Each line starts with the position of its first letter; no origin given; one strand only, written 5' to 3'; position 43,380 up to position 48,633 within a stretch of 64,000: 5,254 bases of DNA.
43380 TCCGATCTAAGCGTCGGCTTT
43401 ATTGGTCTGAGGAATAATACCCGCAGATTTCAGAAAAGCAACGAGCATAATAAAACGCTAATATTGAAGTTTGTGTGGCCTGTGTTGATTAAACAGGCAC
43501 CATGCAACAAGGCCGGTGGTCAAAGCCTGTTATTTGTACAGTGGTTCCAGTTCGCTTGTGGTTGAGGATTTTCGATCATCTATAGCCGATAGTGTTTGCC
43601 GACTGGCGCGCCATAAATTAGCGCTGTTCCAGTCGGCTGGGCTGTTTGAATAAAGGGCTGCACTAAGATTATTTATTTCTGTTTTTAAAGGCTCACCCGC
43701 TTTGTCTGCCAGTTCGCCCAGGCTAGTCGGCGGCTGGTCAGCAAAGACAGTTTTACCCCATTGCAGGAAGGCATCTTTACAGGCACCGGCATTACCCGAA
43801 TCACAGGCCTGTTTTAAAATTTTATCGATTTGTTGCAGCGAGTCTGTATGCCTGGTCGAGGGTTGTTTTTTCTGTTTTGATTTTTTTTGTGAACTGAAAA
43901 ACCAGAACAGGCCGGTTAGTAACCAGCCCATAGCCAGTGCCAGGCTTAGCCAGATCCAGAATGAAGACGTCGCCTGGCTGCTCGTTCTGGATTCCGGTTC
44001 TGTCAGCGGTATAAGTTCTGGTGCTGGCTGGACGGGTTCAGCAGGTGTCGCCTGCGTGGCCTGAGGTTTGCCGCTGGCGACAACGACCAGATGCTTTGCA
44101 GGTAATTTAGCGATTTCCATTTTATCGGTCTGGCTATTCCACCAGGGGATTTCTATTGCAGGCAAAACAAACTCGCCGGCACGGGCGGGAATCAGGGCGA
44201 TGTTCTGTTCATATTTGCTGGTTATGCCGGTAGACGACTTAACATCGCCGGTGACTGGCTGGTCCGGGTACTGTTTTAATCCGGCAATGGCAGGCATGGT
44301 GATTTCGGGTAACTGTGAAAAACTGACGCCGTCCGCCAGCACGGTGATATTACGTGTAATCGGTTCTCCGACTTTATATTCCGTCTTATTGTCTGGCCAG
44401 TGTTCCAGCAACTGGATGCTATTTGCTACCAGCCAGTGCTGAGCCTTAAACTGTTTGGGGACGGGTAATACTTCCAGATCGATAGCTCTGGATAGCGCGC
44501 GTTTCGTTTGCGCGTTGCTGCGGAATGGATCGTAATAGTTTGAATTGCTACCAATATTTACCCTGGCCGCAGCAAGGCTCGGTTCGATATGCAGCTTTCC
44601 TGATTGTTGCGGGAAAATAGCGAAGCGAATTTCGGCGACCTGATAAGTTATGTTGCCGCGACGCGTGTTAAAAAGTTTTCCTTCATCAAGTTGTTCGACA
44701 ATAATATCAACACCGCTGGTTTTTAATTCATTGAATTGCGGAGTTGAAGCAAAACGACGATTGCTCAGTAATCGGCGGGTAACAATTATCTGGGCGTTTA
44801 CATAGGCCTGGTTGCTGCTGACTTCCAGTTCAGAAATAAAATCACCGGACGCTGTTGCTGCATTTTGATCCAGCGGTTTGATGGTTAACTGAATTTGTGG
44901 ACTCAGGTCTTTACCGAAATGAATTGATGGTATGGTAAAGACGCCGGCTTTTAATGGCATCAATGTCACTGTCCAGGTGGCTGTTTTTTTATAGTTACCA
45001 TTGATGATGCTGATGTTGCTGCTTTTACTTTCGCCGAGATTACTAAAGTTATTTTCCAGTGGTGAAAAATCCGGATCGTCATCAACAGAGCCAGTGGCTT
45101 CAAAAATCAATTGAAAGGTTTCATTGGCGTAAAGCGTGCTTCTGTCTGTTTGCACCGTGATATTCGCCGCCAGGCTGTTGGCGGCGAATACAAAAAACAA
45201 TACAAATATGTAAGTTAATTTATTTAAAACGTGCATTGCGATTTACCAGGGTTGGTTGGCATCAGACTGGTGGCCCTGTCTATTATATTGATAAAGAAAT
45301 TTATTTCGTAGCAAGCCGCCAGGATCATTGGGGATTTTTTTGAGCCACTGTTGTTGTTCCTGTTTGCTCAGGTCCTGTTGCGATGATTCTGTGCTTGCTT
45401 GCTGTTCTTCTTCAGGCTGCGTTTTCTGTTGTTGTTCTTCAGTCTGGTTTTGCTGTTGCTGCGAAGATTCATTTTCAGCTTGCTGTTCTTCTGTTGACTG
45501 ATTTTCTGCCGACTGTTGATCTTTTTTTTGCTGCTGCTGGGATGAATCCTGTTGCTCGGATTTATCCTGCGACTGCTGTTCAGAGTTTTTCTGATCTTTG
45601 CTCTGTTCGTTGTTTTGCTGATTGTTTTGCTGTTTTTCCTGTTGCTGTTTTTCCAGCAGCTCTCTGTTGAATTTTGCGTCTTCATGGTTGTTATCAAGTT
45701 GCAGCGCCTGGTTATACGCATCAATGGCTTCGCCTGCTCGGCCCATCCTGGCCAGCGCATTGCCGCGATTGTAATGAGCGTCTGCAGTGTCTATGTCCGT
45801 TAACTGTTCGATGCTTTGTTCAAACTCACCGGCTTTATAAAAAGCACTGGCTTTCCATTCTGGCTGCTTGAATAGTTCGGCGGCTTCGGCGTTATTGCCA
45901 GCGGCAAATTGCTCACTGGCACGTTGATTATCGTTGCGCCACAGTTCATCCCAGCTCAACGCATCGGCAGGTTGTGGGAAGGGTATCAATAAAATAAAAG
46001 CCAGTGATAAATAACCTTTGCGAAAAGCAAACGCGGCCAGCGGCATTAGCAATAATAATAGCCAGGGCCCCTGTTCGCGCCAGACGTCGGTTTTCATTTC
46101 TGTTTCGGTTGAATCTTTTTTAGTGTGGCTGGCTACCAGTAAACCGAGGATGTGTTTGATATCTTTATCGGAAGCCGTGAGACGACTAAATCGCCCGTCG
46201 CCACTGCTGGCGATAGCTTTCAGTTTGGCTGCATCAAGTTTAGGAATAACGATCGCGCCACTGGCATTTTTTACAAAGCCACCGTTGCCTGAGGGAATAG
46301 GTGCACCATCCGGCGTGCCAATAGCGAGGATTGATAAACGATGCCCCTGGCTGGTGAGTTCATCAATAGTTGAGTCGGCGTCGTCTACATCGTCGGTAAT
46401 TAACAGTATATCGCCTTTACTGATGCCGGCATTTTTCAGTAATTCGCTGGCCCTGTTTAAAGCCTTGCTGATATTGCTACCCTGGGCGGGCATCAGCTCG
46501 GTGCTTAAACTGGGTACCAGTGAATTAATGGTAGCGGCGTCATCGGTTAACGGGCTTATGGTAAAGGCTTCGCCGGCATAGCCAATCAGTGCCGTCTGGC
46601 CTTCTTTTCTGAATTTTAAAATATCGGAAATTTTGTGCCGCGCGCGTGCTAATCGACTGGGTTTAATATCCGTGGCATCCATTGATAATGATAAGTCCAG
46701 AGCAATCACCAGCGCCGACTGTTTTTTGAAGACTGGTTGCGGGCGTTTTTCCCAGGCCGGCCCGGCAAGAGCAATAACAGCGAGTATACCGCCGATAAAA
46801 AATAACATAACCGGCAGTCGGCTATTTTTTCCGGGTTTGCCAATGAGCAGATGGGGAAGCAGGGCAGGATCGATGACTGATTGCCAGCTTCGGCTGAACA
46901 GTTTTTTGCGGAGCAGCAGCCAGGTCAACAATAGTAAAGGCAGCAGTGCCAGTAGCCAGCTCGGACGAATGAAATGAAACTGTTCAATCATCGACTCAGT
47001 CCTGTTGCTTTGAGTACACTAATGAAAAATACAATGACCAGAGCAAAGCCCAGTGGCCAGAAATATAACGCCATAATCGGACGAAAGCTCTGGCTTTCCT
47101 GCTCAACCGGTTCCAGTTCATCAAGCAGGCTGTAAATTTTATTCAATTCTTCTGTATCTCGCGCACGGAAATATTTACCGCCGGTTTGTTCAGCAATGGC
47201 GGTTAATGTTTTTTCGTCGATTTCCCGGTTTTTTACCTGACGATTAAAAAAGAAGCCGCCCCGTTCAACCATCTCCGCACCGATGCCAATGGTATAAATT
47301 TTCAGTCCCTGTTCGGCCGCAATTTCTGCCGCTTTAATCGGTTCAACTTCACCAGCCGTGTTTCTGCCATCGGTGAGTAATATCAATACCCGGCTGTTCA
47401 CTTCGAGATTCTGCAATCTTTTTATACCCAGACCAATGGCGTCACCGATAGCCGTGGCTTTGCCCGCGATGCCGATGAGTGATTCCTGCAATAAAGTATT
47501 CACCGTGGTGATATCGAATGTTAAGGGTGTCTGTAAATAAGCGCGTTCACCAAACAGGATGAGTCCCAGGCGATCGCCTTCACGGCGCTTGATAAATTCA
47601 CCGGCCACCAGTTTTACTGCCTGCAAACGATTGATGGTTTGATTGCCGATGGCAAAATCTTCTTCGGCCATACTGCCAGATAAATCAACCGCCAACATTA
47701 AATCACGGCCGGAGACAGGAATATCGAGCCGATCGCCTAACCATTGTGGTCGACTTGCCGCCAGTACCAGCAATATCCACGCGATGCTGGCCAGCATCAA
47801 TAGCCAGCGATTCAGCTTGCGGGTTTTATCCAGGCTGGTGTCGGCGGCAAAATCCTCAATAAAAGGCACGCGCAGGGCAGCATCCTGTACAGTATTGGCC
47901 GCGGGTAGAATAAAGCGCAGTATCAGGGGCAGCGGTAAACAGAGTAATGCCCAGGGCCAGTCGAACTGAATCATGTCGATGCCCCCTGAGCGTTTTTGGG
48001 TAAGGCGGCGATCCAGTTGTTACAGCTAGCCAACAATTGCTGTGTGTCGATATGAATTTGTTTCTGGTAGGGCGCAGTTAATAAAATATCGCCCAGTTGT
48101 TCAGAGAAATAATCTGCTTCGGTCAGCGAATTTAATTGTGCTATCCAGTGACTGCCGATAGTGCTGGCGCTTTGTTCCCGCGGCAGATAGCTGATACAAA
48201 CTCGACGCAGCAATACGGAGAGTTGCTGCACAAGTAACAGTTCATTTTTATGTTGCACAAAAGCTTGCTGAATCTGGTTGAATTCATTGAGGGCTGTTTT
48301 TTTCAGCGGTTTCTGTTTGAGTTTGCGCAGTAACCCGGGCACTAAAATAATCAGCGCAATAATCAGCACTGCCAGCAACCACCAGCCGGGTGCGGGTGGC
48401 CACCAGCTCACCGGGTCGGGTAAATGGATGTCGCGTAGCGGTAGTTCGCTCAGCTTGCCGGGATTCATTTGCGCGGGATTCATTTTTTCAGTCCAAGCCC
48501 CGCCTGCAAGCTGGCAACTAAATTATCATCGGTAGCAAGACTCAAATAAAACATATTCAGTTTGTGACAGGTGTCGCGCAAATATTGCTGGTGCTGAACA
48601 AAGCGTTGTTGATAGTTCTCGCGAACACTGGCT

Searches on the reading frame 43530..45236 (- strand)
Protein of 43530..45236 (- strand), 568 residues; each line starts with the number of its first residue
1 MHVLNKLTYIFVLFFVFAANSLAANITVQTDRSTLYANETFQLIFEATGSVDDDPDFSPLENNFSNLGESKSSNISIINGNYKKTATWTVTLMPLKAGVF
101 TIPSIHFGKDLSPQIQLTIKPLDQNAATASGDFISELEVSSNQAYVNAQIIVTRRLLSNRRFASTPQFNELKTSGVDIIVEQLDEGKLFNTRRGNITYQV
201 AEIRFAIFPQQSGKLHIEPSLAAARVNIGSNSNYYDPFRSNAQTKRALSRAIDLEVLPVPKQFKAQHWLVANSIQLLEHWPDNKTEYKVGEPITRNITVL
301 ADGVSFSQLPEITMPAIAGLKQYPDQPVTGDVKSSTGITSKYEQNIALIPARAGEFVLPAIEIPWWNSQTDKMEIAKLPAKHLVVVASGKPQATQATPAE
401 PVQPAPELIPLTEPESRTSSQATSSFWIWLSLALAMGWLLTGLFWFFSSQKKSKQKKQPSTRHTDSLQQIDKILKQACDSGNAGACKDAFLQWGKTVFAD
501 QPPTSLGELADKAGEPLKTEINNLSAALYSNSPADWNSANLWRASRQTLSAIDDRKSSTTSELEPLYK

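Call 58: search_protein_families(library=pfam, proteins=[window:43530-45236:-], max_evalue=0.00001)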
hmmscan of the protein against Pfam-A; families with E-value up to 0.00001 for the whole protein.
window:43530-45236:- (568 aa): 3 families
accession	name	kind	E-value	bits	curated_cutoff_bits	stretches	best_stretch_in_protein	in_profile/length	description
PF13584.12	BatD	-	1.2e-27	96.8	24.1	1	29-114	2-87/92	BatD DUF11 like domain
PF25607.1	DUF7939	-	6.4e-18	65.3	27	1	472-548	6-77/81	Domain of unknown function (DUF7939)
PF12584.13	TRAPPC10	-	5.4e-07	30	22.5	0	83-112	89-118/150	Trafficking protein particle complex subunit 10, TRAPPC10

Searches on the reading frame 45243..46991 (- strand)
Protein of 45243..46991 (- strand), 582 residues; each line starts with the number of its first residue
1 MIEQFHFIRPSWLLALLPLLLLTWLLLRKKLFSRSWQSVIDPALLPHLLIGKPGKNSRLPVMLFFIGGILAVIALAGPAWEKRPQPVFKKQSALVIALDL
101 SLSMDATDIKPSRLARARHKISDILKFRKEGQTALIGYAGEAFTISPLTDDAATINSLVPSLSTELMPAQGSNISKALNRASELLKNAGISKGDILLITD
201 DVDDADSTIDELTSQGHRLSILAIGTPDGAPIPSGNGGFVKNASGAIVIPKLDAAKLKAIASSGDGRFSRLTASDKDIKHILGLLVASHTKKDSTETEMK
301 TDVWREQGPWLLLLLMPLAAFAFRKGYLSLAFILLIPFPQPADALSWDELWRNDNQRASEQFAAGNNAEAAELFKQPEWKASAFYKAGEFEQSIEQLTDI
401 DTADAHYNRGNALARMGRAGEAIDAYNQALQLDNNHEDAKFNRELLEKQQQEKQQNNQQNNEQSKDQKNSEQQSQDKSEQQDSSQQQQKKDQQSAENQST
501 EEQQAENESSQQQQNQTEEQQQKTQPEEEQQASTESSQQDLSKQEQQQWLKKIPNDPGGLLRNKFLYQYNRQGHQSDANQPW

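Call 58: search_protein_families(library=pfam, proteins=[window:45243-46991:-], max_evalue=0.00001)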
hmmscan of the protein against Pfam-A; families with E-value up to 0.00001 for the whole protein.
window:45243-46991:- (582 aa): 3 families
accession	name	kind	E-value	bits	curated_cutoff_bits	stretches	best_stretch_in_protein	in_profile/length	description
PF13519.12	VWA_2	-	1.5e-16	61.4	27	1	94-200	1-105/107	von Willebrand factor type A domain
PF00515.34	TPR_1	-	9e-09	35.2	27.8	1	403-436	1-34/34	Tetratricopeptide repeat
PF07719.23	TPR_2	-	1.9e-08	34.2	27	1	403-436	1-34/34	Tetratricopeptide repeat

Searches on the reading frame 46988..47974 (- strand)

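Call 58: search_protein_families(library=pfam, proteins=[window:46988-47974:-], max_evalue=0.00001)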
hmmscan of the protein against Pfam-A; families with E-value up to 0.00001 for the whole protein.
window:46988-47974:- (328 aa): 3 families
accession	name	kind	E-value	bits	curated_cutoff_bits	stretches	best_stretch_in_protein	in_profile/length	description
PF00092.34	VWA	-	1.2e-19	71.6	23.8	1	91-281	1-172/174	von Willebrand factor type A domain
PF13519.12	VWA_2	-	5.3e-15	56.4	27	1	92-203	1-106/107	von Willebrand factor type A domain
PF06707.17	DUF1194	-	7.7e-06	25.7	27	0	170-236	92-159/206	Protein of unknown function (DUF1194)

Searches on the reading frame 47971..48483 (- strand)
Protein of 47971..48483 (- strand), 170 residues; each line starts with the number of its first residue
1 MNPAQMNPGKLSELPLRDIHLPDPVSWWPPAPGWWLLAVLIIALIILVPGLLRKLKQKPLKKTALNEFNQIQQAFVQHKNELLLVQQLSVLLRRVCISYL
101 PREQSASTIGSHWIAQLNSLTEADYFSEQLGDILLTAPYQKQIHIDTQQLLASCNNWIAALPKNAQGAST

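Call 58: search_protein_families(library=pfam, proteins=[window:47971-48483:-], max_evalue=0.00001)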
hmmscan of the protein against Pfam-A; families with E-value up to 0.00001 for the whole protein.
window:47971-48483:- (170 aa): 1 family
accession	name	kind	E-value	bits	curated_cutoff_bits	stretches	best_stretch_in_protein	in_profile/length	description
PF14316.11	DUF4381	-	5.9e-38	130.9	27.2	1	15-159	2-144/145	Domain of unknown function (DUF4381)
